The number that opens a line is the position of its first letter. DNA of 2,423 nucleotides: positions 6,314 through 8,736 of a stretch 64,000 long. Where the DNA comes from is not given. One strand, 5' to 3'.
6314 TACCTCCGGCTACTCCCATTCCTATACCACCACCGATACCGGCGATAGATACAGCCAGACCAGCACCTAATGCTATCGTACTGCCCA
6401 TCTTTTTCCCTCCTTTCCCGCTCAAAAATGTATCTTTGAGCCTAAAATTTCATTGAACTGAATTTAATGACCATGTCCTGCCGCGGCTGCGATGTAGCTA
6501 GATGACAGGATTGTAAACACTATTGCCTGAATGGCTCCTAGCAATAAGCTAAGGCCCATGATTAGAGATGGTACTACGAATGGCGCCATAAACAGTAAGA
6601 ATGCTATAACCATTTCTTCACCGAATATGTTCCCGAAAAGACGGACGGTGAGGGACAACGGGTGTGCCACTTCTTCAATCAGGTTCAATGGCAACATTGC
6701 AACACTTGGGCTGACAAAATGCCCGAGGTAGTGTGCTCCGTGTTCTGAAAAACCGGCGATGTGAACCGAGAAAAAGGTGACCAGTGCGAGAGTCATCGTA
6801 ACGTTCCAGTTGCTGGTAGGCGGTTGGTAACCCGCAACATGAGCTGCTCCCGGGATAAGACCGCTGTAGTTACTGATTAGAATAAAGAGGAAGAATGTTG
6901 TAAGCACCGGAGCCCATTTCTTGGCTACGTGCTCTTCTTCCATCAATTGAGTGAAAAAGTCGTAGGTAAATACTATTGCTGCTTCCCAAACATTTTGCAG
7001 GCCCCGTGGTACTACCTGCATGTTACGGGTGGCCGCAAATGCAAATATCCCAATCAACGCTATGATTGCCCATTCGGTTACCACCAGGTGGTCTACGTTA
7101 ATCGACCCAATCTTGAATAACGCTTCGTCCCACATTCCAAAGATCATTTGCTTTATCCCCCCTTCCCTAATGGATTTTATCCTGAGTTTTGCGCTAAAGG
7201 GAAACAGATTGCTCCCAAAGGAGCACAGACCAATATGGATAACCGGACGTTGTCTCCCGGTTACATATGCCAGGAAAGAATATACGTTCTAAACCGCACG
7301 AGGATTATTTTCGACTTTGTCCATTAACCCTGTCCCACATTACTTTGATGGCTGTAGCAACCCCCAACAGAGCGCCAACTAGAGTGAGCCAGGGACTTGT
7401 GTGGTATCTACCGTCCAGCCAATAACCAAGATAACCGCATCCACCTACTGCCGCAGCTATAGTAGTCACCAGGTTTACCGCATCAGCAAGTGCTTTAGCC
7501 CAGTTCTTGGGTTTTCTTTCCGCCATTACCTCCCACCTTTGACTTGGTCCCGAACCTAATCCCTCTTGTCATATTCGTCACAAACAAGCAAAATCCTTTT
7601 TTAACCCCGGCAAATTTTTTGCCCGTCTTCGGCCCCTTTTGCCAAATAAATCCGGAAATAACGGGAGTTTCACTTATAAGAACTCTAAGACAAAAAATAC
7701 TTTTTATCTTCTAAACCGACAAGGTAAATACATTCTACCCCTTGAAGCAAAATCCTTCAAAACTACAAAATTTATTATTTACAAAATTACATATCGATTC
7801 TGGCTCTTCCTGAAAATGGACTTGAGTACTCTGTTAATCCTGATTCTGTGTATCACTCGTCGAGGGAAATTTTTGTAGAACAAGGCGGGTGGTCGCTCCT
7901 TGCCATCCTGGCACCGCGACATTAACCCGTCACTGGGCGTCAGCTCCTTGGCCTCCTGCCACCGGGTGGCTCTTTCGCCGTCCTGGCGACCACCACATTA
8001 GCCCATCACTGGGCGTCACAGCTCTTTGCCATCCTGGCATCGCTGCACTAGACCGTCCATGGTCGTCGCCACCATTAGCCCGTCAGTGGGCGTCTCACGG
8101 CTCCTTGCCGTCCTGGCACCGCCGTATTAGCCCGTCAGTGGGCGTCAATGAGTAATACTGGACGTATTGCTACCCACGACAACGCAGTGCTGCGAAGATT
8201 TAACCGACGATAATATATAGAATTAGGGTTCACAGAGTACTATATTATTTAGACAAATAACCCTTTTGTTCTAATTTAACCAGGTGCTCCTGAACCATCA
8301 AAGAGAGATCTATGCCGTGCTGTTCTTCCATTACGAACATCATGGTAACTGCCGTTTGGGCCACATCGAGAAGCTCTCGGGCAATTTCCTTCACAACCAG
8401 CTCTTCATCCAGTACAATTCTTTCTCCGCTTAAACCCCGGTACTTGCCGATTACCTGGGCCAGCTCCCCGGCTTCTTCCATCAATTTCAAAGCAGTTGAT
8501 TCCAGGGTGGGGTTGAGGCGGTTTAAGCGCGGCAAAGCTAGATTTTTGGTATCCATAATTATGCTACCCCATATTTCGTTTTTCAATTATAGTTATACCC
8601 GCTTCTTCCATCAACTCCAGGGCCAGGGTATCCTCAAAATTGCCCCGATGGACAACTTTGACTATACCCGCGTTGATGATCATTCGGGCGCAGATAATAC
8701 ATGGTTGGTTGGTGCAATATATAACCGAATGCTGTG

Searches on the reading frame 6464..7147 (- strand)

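Call 76: search_protein_families(library=pfam, proteins=[window:6464-7147:-], max_evalue=0.00001)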
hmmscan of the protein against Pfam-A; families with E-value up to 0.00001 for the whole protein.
window:6464-7147:- (227 aa): 1 family
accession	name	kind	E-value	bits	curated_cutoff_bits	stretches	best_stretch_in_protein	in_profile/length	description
PF00119.25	ATP-synt_A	-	3.4e-47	161.5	33.9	1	23-219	2-216/217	ATP synthase A chain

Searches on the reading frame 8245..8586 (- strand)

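Call 76: search_protein_families(library=pfam, proteins=[window:8245-8586:-], max_evalue=0.00001)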
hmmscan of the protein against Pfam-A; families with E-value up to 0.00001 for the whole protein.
window:8245-8586:- (113 aa): 1 family
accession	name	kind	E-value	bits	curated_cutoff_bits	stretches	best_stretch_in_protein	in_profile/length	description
PF03819.22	MazG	-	8.5e-06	26.4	22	0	27-107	2-68/74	MazG nucleotide pyrophosphohydrolase domain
